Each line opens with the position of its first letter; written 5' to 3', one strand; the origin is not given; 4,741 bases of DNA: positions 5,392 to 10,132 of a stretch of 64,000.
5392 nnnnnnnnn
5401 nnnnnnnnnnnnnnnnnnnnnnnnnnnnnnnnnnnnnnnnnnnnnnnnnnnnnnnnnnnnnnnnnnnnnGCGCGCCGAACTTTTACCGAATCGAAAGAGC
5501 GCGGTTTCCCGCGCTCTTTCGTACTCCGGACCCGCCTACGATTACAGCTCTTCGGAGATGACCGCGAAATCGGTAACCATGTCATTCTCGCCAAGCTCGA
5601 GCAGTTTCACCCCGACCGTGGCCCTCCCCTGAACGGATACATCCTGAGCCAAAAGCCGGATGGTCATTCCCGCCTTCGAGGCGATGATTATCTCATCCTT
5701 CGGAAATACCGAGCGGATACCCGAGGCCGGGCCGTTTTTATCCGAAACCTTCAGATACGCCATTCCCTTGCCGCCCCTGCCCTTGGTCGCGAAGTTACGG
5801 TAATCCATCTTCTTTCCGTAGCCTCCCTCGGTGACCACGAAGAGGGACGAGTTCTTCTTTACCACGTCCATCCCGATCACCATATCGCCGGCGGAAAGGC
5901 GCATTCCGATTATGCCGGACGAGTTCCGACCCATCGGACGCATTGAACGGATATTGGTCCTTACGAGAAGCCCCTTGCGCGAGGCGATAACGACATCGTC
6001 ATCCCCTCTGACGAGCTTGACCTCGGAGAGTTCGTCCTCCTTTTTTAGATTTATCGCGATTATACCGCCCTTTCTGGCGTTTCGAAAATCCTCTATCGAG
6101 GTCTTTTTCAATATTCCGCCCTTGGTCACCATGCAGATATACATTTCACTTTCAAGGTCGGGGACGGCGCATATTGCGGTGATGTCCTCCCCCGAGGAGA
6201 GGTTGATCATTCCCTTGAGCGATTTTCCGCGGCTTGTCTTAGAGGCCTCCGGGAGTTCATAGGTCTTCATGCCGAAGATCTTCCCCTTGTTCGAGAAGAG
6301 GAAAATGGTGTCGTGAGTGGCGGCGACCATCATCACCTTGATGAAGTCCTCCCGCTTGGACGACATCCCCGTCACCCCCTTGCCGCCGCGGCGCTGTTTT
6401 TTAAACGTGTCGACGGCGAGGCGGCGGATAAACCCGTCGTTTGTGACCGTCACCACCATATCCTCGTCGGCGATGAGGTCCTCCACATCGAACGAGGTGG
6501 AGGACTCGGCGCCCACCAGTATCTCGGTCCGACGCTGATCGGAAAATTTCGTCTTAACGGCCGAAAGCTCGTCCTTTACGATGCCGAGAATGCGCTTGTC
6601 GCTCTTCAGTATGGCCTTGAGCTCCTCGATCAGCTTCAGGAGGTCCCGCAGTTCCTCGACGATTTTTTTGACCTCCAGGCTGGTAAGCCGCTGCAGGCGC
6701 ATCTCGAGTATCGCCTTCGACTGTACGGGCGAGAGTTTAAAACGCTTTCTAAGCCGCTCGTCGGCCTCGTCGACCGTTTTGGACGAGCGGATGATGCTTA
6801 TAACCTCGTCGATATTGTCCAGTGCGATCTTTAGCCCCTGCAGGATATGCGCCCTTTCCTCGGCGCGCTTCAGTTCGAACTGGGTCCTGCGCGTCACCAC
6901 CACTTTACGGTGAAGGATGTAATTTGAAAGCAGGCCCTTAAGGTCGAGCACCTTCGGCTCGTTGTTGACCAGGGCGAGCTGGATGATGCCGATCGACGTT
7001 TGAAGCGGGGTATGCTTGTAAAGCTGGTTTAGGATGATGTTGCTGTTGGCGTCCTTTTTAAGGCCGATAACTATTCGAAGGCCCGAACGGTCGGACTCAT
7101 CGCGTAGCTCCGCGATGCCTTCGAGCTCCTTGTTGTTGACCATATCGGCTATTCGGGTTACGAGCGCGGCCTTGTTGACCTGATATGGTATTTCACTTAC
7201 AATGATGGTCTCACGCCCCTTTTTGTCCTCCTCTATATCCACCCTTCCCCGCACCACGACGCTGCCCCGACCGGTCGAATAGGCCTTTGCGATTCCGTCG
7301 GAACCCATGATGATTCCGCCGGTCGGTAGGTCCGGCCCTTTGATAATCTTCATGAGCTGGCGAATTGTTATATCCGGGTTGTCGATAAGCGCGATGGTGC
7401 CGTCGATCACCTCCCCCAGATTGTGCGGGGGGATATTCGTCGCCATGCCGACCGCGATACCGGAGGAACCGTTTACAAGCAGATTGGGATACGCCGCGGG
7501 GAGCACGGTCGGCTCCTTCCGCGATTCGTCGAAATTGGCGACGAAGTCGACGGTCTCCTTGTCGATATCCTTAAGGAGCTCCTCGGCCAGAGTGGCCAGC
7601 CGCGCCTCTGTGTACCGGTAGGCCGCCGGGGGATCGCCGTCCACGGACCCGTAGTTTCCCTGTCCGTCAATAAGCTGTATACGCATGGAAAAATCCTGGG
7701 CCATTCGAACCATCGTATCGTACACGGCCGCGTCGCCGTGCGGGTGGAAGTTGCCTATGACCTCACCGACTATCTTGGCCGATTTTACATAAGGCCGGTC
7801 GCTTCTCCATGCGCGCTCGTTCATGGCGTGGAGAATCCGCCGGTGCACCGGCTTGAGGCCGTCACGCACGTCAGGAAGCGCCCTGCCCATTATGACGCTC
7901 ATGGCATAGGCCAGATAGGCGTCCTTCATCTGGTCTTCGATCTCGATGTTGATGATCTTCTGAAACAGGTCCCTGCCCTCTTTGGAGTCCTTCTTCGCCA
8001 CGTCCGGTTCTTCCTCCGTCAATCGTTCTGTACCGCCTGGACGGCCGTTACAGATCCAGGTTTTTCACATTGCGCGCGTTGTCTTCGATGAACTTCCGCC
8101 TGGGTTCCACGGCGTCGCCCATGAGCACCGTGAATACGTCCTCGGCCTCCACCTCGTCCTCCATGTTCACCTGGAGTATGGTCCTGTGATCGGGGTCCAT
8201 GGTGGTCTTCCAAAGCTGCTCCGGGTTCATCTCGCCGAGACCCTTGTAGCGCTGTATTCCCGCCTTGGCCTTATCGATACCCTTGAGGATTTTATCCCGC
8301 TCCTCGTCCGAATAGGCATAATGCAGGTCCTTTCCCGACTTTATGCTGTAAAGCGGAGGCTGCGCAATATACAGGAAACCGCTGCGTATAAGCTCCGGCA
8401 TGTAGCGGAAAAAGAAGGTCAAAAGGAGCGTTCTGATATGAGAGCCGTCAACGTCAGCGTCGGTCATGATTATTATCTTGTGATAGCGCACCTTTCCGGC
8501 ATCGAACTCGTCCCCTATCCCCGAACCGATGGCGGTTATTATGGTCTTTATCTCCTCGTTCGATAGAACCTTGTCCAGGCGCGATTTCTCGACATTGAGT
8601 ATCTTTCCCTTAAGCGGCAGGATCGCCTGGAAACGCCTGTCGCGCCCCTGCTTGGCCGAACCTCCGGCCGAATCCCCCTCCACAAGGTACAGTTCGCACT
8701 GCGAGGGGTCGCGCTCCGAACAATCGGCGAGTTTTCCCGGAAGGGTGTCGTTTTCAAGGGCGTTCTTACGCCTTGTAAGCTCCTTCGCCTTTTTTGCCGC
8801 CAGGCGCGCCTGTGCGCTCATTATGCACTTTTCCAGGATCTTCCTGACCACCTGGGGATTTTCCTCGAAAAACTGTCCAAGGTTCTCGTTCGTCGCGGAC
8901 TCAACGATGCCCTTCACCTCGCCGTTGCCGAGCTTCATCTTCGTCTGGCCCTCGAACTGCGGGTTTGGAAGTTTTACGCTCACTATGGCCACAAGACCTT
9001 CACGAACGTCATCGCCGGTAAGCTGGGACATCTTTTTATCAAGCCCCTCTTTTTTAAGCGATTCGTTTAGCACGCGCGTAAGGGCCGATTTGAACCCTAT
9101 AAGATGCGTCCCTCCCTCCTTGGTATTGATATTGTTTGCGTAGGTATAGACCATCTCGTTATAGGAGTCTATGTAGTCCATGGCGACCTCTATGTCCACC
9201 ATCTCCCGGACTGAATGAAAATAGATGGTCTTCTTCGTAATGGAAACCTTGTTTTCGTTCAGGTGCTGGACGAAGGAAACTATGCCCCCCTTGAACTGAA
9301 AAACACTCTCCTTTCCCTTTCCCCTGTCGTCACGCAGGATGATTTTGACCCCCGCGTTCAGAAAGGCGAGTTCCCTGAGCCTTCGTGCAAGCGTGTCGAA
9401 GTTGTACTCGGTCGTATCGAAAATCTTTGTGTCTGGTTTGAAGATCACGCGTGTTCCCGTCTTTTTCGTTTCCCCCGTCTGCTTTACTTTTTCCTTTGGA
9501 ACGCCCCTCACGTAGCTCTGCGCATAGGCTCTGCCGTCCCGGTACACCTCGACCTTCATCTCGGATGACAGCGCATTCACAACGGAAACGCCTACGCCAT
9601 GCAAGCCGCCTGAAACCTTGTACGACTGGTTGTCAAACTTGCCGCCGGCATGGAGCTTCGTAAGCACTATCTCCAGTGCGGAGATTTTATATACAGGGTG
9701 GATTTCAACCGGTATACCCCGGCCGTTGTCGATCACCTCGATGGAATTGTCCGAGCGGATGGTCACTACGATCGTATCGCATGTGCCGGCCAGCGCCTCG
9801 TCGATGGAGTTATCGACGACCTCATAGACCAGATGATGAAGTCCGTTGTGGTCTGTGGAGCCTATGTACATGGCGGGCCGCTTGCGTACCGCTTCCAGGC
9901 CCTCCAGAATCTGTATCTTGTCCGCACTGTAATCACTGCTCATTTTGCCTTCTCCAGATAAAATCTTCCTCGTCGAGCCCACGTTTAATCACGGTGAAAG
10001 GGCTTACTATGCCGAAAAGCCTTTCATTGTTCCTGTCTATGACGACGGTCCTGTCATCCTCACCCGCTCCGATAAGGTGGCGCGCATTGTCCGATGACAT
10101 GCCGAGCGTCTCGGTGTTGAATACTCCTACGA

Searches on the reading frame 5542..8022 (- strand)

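Call 17: search_protein_families(library=pfam, proteins=[window:5542-8022:-], max_evalue=0.001)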
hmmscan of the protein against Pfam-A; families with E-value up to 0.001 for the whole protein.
window:5542-8022:- (826 aa): 2 families
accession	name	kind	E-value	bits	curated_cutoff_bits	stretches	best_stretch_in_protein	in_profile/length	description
PF00521.26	DNA_topoisoIV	-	2.2e-166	554.4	31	1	47-486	1-431/432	DNA gyrase/topoisomerase IV, subunit A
PF03989.18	DNA_gyraseA_C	-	5.9e-50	166.9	27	5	776-823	1-48/48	DNA gyrase C-terminal domain, beta-propeller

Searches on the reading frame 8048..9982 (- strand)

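Call 17: search_protein_families(library=pfam, proteins=[window:8048-9982:-], max_evalue=0.001)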
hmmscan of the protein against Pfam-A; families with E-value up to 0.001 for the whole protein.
window:8048-9982:- (644 aa): 4 families
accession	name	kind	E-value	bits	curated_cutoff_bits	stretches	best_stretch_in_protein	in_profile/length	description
PF00204.31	DNA_gyraseB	-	2.5e-58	196.8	27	1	233-401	1-172/173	DNA gyrase B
PF00986.26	DNA_gyraseB_C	-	6.9e-31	106.7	29.8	1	572-633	2-63/63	DNA gyrase B subunit, carboxyl terminus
PF02518.31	HATPase_c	-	4e-19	69.5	26.4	1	44-185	2-109/111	Histidine kinase-, DNA gyrase B-, and HSP90-like ATPase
PF01751.28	Toprim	-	7e-19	68.3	23.1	1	430-537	1-91/96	Toprim domain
